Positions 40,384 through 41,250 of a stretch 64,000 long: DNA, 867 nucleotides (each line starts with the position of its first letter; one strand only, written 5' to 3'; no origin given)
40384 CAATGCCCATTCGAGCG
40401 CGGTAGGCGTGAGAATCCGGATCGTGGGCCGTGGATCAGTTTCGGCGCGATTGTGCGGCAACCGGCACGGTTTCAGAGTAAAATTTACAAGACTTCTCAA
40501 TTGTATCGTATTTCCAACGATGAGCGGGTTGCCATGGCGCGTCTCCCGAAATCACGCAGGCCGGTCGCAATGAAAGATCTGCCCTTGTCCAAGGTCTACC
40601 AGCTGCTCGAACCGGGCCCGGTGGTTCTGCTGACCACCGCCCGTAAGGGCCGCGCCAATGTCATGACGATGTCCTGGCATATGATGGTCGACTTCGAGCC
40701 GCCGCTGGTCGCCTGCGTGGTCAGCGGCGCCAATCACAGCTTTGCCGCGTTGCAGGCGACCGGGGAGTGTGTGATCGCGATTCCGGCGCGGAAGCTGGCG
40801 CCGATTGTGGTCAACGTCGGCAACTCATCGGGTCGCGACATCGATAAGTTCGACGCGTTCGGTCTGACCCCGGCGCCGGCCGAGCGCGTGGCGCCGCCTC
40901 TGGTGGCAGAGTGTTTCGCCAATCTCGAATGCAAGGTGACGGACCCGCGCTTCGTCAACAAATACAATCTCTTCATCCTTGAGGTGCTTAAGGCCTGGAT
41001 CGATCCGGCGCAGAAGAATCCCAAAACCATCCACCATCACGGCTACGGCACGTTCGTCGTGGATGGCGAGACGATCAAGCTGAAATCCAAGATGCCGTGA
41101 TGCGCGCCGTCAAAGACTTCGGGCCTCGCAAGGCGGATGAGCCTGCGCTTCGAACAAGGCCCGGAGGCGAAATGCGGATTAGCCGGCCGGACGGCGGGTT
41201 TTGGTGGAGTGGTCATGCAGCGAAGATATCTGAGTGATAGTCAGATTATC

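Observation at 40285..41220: ~66-bp direct repeat of the serC 5' end brackets the flavin-reductase gene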

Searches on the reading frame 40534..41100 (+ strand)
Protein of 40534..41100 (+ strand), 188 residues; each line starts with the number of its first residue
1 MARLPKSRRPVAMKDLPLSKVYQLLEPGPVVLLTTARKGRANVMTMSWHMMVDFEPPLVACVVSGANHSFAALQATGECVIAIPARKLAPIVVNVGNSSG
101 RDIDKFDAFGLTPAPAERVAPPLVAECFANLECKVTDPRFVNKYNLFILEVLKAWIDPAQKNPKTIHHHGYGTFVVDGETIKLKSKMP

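Call 7: search_protein_families(library=pfam, proteins=[window:40534-41100:+], max_evalue=0.1)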
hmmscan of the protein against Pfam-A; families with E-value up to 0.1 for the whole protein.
window:40534-41100:+ (188 aa): 1 family
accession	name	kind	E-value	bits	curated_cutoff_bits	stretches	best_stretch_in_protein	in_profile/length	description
PF01613.24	Flavin_Reduct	-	2.8e-31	109.1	27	1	27-171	5-149/153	Flavin reductase like domain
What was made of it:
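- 40570..41100 (+): flr CDS (176 aa; alternative upstream start at 40534 gives 188 aa). PF01613 E 2.8e-31 (call 7).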

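Call 8: search_protein_families(library=ncbifam, proteins=[window:40534-41100:+], max_evalue=0.1)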
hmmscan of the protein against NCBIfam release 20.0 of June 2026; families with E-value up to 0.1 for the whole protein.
window:40534-41100:+ (188 aa): 4 families
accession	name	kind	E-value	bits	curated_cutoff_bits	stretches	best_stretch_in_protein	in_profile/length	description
NF052639.1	FlvnRedFerAPor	equivalog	0.0023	17.6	260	1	30-175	18-156/158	flavin reductase FerA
NF042921.1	HpaC_Thermus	equivalog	0.0036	17.3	200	1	30-89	16-75/150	4-hydroxyphenylacetate 3-monooxygenase reductase subunit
NF045630.1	monooxsub_HsaB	equivalog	0.007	16.2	230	1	51-136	43-122/186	3-hydroxy-9,10-secoandrosta-1,3,5(10)-triene-9,17-dione monooxygenase reductase subunit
NF045733.1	StyMonoxStyB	equivalog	0.033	14.2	200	1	38-153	24-130/150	styrene monooxygenase NADH-dependent flavin reductase subunit StyB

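Call 20: find_encoding_contigs(protein=window:40534-41100:+, flank=8000, max_places=10)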
Protein window:40534-41100:+ (188 aa): no gene with exactly this product is on record in the collection.
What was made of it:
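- Tried and rejected: The exact-protein look-up of the 188-aa flr found nothing (call 20).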

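Call 35: find_homologous_proteins(query=window:40570-41100:+, max_evalue=1e-20)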
Query window:40570-41100:+ (176 aa): 7983 proteins with E <= 1e-20 among 8000 candidates; the best 120 are listed.
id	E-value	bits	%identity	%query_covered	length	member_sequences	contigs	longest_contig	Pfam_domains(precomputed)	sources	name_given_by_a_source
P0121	1.5e-109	381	96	100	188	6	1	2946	PF01613.25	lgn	-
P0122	1.4e-105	369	94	100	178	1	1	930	PF01613.25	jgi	-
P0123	2.5e-104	364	91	100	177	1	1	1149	PF01613.25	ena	-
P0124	3.7e-103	361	93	99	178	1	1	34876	PF01613.25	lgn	-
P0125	7.9e-103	360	-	-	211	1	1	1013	PF01613.25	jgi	jgi:flavin reductase (DIM6/NTAB) family NADH-FMN oxidoreductase RutF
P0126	3.5e-102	357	89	100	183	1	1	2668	PF01613.25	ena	-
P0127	3.4e-101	354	90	99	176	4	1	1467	PF01613.25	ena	-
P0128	4.5e-101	354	90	100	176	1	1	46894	PF01613.25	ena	-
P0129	6.2e-101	353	90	99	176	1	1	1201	PF01613.25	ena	-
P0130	6.6e-101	353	89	100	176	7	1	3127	PF01613.25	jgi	jgi:flavin reductase (DIM6/NTAB) family NADH-FMN oxidoreductase RutF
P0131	7.6e-101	353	89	99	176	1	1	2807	PF01613.25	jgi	jgi:flavin reductase (DIM6/NTAB) family NADH-FMN oxidoreductase RutF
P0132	1.5e-100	352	89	100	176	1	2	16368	PF01613.25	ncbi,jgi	jgi:flavin reductase (DIM6/NTAB) family NADH-FMN oxidoreductase RutF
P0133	1.7e-100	352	86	100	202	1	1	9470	PF01613.25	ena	-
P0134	4.7e-100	350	89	100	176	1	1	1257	PF01613.25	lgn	-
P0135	1.7e-99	349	89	99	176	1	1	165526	PF01613.25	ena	-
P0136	3.3e-99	348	88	99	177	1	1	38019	PF01613.25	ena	-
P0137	5.7e-99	347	87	99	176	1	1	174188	PF01613.25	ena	-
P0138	6.3e-99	347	88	99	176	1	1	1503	PF01613.25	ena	-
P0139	6.7e-99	347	87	99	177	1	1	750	PF01613.25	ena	-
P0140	7.7e-99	347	87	100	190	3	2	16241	PF01613.25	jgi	jgi:flavin reductase (DIM6/NTAB) family NADH-FMN oxidoreductase RutF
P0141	8.5e-99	346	89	99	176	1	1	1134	PF01613.25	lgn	-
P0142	1.4e-98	346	88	99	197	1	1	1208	PF01613.25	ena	-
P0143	1.4e-98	346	88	99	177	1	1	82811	PF01613.25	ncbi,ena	-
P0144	1.6e-98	346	87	99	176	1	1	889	PF01613.25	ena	-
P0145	1.6e-98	345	89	99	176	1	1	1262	PF01613.25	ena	-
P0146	2.3e-98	345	87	99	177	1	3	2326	PF01613.25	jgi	jgi:flavin reductase (DIM6/NTAB) family NADH-FMN oxidoreductase RutF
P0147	2.3e-98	345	85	99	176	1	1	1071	PF01613.25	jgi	jgi:flavin reductase (DIM6/NTAB) family NADH-FMN oxidoreductase RutF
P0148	2.8e-98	345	87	99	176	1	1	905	PF01613.25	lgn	-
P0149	2.8e-98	345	87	99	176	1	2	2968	PF01613.25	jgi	jgi:flavin reductase (DIM6/NTAB) family NADH-FMN oxidoreductase RutF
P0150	3.1e-98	345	87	99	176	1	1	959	PF01613.25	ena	-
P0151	3.6e-98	344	89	97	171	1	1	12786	PF01613.25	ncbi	-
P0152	4.2e-98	344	87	99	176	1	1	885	PF01613.25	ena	-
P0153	4.9e-98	344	87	99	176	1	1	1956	PF01613.25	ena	-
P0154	5.3e-98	344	88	99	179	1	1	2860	PF01613.25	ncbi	-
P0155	5.3e-98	344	86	99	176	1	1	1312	PF01613.25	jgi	-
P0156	5.5e-98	344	87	99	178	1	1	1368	PF01613.25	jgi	jgi:flavin reductase (DIM6/NTAB) family NADH-FMN oxidoreductase RutF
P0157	5.8e-98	344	86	100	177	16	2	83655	PF01613.25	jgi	jgi:flavin reductase (DIM6/NTAB) family NADH-FMN oxidoreductase RutF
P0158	5.9e-98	344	88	100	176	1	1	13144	PF01613.25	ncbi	ncbi:MAG: flavin reductase family protein [Alphaproteobacteria bacterium]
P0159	7.6e-98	343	87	99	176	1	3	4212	PF01613.25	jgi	jgi:flavin reductase (DIM6/NTAB) family NADH-FMN oxidoreductase RutF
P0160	7.9e-98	343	87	99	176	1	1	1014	PF01613.25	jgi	-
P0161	8.0e-98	343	87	99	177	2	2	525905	PF01613.25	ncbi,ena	-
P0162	8.3e-98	343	86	99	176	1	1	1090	PF01613.25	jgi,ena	-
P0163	9.2e-98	343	87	99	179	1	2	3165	PF01613.25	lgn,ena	-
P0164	1.0e-97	343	88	99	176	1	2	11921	PF01613.25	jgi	jgi:flavin reductase (DIM6/NTAB) family NADH-FMN oxidoreductase RutF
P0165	1.1e-97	343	87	99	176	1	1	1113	PF01613.25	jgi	jgi:flavin reductase (DIM6/NTAB) family NADH-FMN oxidoreductase RutF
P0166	1.1e-97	343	86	100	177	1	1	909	PF01613.25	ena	-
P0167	1.2e-97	343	87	99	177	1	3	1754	PF01613.25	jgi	jgi:flavin reductase (DIM6/NTAB) family NADH-FMN oxidoreductase RutF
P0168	1.2e-97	343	87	99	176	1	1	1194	PF01613.25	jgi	jgi:flavin reductase (DIM6/NTAB) family NADH-FMN oxidoreductase RutF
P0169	1.2e-97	343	87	99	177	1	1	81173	PF01613.25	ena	-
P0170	1.4e-97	342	86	99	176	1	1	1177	PF01613.25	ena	-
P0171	1.4e-97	342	87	100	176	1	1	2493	PF01613.25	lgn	-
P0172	1.5e-97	342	86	99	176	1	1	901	PF01613.25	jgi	jgi:flavin reductase (DIM6/NTAB) family NADH-FMN oxidoreductase RutF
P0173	1.5e-97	342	88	99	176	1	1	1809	PF01613.25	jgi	jgi:flavin reductase (DIM6/NTAB) family NADH-FMN oxidoreductase RutF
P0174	1.5e-97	342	88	99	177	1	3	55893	PF01613.25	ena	-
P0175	1.6e-97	342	88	99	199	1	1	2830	PF01613.25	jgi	jgi:flavin reductase (DIM6/NTAB) family NADH-FMN oxidoreductase RutF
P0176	1.7e-97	342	87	99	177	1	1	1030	PF01613.25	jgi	jgi:flavin reductase (DIM6/NTAB) family NADH-FMN oxidoreductase RutF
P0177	2.1e-97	342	86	99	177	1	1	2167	PF01613.25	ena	-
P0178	2.1e-97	342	85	100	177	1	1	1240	PF01613.25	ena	-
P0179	2.1e-97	342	86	99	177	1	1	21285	PF01613.25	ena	-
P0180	2.2e-97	342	87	99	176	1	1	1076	PF01613.25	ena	-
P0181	2.3e-97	342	87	99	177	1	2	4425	PF01613.25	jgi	jgi:flavin reductase (DIM6/NTAB) family NADH-FMN oxidoreductase RutF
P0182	2.3e-97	342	87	99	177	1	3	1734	PF01613.25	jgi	jgi:flavin reductase (DIM6/NTAB) family NADH-FMN oxidoreductase RutF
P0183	2.7e-97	342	86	99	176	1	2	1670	PF01613.25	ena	-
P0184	2.8e-97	341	87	99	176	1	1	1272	PF01613.25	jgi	-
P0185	3.0e-97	341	86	99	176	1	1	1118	PF01613.25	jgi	jgi:flavin reductase (DIM6/NTAB) family NADH-FMN oxidoreductase RutF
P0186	3.0e-97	341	87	99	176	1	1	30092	PF01613.25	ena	-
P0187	3.6e-97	341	87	100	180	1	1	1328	PF01613.25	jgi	jgi:flavin reductase (DIM6/NTAB) family NADH-FMN oxidoreductase RutF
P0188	3.7e-97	341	86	100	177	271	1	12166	PF01613.25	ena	-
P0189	3.9e-97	341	87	99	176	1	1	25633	PF01613.25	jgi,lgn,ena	-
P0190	4.1e-97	341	87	99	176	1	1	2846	PF01613.25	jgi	-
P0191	4.1e-97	341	86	99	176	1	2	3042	PF01613.25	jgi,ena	-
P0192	4.2e-97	341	87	99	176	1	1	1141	PF01613.25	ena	-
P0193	4.4e-97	341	86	99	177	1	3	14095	PF01613.25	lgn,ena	-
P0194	4.6e-97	341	86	99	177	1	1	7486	PF01613.25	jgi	jgi:flavin reductase (DIM6/NTAB) family NADH-FMN oxidoreductase RutF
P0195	4.9e-97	341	86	100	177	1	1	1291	PF01613.25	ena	-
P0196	5.2e-97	341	88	99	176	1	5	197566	PF01613.25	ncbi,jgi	ncbi:MAG: flavin reductase family protein [Rhizomicrobium sp.]|jgi:flavin reductase (DIM6/NTAB) fami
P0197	6.4e-97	340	87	99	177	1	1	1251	PF01613.25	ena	-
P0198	7.2e-97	340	85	99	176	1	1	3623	PF01613.25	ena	-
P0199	7.3e-97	340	87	99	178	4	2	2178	PF01613.25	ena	-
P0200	7.5e-97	340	87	99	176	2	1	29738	PF01613.25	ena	-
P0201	7.7e-97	340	87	99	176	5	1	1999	PF01613.25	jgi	-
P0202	7.7e-97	340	86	99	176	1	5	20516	PF01613.25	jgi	jgi:flavin reductase (DIM6/NTAB) family NADH-FMN oxidoreductase RutF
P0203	7.7e-97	340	87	99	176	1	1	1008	PF01613.25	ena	-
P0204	7.7e-97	340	87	99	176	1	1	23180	PF01613.25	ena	-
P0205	7.8e-97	340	87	99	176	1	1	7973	PF01613.25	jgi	jgi:flavin reductase (DIM6/NTAB) family NADH-FMN oxidoreductase RutF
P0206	8.3e-97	340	88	99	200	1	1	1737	PF01613.25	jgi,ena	-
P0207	8.9e-97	340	87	99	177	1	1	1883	PF01613.25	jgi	jgi:flavin reductase (DIM6/NTAB) family NADH-FMN oxidoreductase RutF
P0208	9.3e-97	340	86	98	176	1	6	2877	PF01613.25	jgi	jgi:flavin reductase (DIM6/NTAB) family NADH-FMN oxidoreductase RutF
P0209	1.0e-96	340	85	99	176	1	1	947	PF01613.25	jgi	jgi:flavin reductase (DIM6/NTAB) family NADH-FMN oxidoreductase RutF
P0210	1.0e-96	340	86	99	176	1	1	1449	PF01613.25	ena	-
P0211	1.0e-96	340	86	99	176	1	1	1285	PF01613.25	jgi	-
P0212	1.1e-96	340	85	100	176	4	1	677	PF01613.25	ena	-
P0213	1.1e-96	340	85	99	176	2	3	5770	PF01613.25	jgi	jgi:flavin reductase (DIM6/NTAB) family NADH-FMN oxidoreductase RutF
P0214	1.1e-96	340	84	99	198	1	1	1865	PF01613.25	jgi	jgi:flavin reductase (DIM6/NTAB) family NADH-FMN oxidoreductase RutF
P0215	1.1e-96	340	86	99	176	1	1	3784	PF01613.25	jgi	-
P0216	1.1e-96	339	85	99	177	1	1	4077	PF01613.25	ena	-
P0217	1.2e-96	339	86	99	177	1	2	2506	PF01613.25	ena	-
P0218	1.4e-96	339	86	99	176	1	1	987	PF01613.25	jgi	jgi:flavin reductase (DIM6/NTAB) family NADH-FMN oxidoreductase RutF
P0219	1.4e-96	339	85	100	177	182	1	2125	PF01613.25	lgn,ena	-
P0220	1.4e-96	339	86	99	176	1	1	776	PF01613.25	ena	-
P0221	1.6e-96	339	85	99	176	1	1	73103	PF01613.25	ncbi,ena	-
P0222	1.6e-96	339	86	99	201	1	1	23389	PF01613.25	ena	-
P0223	1.8e-96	339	86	99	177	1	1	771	PF01613.25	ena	-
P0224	1.9e-96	339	86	99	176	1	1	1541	PF01613.25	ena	-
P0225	2.1e-96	339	87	99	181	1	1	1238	PF01613.25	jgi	jgi:flavin reductase (DIM6/NTAB) family NADH-FMN oxidoreductase RutF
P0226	2.2e-96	339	87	99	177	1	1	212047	PF01613.25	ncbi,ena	-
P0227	2.2e-96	339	86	99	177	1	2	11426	PF01613.25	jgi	jgi:flavin reductase (DIM6/NTAB) family NADH-FMN oxidoreductase RutF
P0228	2.3e-96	338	86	99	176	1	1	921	PF01613.25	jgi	jgi:flavin reductase (DIM6/NTAB) family NADH-FMN oxidoreductase RutF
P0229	2.7e-96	338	85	100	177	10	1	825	PF01613.25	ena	-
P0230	2.8e-96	338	85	100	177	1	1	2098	PF01613.25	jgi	jgi:flavin reductase (DIM6/NTAB) family NADH-FMN oxidoreductase RutF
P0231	2.8e-96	338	87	99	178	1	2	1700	PF01613.25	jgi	jgi:flavin reductase (DIM6/NTAB) family NADH-FMN oxidoreductase RutF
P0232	2.8e-96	338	86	99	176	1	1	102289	PF01613.25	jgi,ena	-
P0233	3.1e-96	338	87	99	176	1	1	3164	PF01613.25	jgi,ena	jgi:flavin reductase (DIM6/NTAB) family NADH-FMN oxidoreductase RutF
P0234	3.6e-96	338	85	99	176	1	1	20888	PF01613.25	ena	-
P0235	3.6e-96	338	85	99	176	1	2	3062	PF01613.25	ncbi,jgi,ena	ncbi:MAG: flavin reductase family protein [Xanthobacteraceae bacterium]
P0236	3.7e-96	338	85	99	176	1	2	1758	PF01613.25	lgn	-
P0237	3.8e-96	338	86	99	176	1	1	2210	PF01613.25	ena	-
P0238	3.9e-96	338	85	99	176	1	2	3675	PF01613.25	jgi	jgi:flavin reductase (DIM6/NTAB) family NADH-FMN oxidoreductase RutF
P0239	4.0e-96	338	87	99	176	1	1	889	PF01613.25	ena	-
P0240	4.2e-96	338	85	100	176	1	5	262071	PF01613.25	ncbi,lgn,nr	ncbi:MAG: flavin reductase family protein [Bradyrhizobiaceae bacterium]|nr:flavin reductase family p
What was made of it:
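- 40570..41100 (+): Homologues 85-96% identical in many Alphaproteobacteria (call 35).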

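Call 36: find_encoding_contigs(protein=P0121, flank=6000, max_places=6)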
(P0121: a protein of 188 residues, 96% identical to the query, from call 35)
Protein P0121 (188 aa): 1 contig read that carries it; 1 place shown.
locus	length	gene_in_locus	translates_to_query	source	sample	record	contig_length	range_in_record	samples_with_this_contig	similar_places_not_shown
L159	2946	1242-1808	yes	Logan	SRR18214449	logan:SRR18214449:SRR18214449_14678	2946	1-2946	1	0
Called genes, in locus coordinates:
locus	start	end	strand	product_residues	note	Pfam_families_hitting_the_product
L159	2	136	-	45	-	?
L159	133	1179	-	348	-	PF00795:CN_hydrolase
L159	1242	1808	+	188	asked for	PF01613:Flavin_Reduct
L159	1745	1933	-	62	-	-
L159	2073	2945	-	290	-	?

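Call 37: find_encoding_contigs(protein=P0124, flank=6000, max_places=4)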
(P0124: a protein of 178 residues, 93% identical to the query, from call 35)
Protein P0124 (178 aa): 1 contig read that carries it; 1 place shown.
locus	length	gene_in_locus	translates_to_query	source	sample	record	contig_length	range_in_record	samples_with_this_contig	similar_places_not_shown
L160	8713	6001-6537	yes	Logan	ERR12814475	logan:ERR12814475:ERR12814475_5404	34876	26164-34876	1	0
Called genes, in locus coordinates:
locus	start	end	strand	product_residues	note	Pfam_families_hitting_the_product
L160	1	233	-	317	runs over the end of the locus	PF01933:CofD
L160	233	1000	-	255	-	PF01996:F420_ligase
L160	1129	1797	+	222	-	PF03807:F420_oxidored, PF05368:NmrA (weak)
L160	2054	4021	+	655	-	PF14827:dCache_3, PF00672:HAMP, PF00015:MCPsignal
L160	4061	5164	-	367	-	PF00724:Oxidored_FMN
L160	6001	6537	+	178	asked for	PF01613:Flavin_Reduct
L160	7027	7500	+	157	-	PF01739:CheR, PF13649:Methyltransf_25 (faint)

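Call 55: find_encoding_contigs(protein=P0132, flank=5000, max_places=4)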
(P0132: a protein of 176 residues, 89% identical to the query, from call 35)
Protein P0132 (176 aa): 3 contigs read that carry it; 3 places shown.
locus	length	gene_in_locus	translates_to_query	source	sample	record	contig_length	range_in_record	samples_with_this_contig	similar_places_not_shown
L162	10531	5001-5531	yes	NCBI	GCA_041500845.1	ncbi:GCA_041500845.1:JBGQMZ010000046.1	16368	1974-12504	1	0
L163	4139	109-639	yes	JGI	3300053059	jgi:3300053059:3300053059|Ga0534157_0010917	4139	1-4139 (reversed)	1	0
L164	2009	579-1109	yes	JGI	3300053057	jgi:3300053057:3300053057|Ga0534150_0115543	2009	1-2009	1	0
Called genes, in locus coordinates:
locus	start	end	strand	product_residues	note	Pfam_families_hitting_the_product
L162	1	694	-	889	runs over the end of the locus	?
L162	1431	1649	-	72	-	PF08972:DUF1902 (weak)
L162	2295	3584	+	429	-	PF04286:DUF445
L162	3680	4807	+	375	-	PF00724:Oxidored_FMN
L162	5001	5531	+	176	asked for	PF01613:Flavin_Reduct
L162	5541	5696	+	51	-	-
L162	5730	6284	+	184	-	-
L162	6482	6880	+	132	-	PF05973:Gp49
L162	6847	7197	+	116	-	PF13744:HTH_37, PF13560:HTH_31, PF01381:HTH_3 (weak)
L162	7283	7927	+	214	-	PF01545:Cation_efflux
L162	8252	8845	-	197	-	PF01161:PBP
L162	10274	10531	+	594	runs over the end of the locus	PF05992:SbmA_BacA, PF06472:ABC_membrane_2, PF00005:ABC_tran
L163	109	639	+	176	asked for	PF01613:Flavin_Reduct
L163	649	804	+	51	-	-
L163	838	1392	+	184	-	-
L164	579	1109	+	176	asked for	PF01613:Flavin_Reduct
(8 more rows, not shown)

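Call 56: search_protein_families(library=padloc, proteins=[window:40570-41100:+], max_evalue=0.01)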
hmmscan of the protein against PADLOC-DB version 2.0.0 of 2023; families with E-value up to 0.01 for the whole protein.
window:40570-41100:+ (176 aa): 0 families
